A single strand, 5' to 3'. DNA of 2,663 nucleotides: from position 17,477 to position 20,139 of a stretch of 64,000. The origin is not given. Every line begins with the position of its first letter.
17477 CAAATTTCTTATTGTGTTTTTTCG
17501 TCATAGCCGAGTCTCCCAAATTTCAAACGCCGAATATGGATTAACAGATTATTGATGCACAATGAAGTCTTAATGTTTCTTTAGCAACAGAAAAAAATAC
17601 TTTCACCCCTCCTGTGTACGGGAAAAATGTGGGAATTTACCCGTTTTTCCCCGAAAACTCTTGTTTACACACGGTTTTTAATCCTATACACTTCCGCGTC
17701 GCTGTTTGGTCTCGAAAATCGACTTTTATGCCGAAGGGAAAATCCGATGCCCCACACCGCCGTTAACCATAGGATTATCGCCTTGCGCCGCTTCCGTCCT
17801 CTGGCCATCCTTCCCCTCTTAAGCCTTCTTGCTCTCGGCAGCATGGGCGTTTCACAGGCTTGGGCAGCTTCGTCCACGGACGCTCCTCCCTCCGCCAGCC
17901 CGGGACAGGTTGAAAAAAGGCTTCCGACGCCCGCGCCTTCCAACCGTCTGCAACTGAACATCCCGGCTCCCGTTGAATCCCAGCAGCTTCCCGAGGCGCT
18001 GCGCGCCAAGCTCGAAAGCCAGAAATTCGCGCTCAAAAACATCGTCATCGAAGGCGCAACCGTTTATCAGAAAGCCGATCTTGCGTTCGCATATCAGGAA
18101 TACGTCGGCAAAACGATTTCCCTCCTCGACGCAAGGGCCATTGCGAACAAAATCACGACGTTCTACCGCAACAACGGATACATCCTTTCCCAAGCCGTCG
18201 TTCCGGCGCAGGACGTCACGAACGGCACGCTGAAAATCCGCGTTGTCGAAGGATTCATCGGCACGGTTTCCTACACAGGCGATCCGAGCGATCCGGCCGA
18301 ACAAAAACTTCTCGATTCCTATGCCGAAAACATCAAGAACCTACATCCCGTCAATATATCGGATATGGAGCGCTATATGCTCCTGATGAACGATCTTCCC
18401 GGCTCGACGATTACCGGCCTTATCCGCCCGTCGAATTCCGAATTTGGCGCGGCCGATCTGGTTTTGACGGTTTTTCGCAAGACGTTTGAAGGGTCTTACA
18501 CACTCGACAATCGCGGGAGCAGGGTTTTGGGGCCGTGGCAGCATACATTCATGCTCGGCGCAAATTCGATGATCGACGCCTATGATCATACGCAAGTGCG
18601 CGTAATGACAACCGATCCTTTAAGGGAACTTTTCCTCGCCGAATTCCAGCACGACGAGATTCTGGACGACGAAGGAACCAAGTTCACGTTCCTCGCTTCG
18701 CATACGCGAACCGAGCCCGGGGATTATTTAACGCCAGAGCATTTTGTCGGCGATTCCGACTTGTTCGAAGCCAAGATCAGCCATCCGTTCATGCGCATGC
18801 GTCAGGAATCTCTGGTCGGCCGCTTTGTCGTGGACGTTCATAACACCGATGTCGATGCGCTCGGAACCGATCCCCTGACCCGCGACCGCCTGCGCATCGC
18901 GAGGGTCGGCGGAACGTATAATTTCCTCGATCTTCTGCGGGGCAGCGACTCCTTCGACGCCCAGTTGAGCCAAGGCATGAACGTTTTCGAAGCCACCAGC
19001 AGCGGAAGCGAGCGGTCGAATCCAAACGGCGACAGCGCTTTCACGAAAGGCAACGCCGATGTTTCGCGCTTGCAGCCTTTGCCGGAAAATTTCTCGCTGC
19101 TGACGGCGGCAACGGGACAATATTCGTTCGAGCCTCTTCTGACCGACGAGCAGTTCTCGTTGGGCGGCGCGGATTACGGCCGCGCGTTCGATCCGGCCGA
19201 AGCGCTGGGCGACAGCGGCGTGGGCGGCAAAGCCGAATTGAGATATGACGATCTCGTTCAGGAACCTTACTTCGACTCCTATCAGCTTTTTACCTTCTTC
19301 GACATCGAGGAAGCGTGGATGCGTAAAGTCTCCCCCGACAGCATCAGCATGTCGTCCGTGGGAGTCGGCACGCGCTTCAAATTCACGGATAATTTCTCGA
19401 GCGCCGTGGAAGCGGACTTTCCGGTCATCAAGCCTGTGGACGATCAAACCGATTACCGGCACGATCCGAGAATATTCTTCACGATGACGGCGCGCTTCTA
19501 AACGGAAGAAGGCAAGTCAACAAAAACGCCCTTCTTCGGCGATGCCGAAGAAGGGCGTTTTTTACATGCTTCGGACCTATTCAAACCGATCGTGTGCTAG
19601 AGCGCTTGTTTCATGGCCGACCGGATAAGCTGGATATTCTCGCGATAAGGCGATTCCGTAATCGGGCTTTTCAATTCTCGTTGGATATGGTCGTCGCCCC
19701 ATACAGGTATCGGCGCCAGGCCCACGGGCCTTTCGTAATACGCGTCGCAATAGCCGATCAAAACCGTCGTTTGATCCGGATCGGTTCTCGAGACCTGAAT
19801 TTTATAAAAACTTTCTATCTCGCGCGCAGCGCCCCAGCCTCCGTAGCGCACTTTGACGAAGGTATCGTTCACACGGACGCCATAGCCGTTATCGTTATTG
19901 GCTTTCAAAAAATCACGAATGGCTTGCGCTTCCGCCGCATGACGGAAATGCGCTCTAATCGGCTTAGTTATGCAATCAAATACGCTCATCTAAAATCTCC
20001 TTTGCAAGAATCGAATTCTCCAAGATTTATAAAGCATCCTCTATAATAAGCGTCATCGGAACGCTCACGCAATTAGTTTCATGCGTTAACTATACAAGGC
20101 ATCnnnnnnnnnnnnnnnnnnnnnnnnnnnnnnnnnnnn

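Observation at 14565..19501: Divergently arranged two-partner secretion pair with a compact, repeat-built TpsA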

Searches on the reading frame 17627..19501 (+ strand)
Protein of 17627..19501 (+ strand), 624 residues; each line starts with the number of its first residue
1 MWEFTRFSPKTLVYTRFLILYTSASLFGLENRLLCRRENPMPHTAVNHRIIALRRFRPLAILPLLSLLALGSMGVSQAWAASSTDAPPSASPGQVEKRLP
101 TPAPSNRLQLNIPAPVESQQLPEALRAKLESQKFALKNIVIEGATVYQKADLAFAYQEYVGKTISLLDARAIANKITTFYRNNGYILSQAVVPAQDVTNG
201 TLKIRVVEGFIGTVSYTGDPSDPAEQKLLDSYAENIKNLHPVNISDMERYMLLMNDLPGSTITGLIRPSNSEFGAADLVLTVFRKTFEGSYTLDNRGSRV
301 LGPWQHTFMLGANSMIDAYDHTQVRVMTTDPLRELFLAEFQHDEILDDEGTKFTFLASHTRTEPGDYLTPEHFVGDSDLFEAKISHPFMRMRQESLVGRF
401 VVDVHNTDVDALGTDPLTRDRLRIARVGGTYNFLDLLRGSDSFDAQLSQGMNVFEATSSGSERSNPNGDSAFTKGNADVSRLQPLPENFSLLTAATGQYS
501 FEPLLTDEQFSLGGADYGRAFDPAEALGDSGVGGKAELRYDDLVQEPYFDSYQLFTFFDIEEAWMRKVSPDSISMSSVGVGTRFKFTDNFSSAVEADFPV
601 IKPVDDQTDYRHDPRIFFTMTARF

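Call 6: search_protein_families(library=pfam, proteins=[window:17627-19501:+], max_evalue=0.01)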
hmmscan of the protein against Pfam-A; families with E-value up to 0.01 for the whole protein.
window:17627-19501:+ (624 aa): 3 families
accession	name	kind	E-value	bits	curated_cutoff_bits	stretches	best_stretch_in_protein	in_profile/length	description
PF08479.16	POTRA_2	-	2e-20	72.9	24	1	134-209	1-76/76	POTRA domain, ShlB-type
PF03865.19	ShlB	-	2.7e-17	63.7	22.7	1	375-583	107-310/311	Haemolysin secretion/activation protein ShlB/FhaC/HecB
PF07244.20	POTRA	-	0.00053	21.1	21.3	1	136-209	3-79/79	Surface antigen variable number repeat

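Call 7: search_protein_families(library=ncbifam, proteins=[window:17627-19501:+], max_evalue=0.01)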
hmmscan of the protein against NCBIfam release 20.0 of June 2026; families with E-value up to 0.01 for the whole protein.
window:17627-19501:+ (624 aa): 1 family
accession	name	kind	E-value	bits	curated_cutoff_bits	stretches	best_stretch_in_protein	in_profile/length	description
TIGR03303.1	OM_YaeT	equivalog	0.0025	16.2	297.15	0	132-197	239-303/741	outer membrane protein assembly factor BamA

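Call 13: list_cluster_members(proteins=[P0001, window:17747-19501:+, window:13122-14513:+])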
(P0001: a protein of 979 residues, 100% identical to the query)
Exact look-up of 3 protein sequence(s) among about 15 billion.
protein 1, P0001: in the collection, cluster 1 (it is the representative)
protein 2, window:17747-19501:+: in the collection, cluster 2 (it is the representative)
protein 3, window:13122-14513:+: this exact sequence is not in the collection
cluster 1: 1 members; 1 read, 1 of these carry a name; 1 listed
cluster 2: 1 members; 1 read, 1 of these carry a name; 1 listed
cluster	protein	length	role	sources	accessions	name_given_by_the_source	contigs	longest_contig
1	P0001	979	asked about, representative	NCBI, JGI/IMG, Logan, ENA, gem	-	filamentous hemagglutinin family protein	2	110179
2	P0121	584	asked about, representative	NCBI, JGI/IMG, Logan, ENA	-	hemolysin activation/secretion protein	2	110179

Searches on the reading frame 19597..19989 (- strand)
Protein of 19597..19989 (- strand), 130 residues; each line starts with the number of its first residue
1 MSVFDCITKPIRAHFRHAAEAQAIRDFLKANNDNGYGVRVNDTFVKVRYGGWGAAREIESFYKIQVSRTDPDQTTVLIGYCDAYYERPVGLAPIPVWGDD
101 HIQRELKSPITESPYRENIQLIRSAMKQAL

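Call 56: search_protein_families(library=pfam, proteins=[window:19597-19989:-], max_evalue=1)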
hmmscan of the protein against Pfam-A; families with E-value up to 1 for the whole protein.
window:19597-19989:- (130 aa): 1 family
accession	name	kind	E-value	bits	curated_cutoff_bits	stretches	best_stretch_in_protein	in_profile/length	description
PF08833.15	Axin_b-cat_bind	-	0.11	12.7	23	1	99-116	8-25/35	Axin beta-catenin binding motif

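Call 100: search_protein_families(library=padloc, proteins=[window:19597-19989:-], max_evalue=0.01)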
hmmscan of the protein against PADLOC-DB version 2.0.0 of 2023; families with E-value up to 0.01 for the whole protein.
window:19597-19989:- (130 aa): 0 families
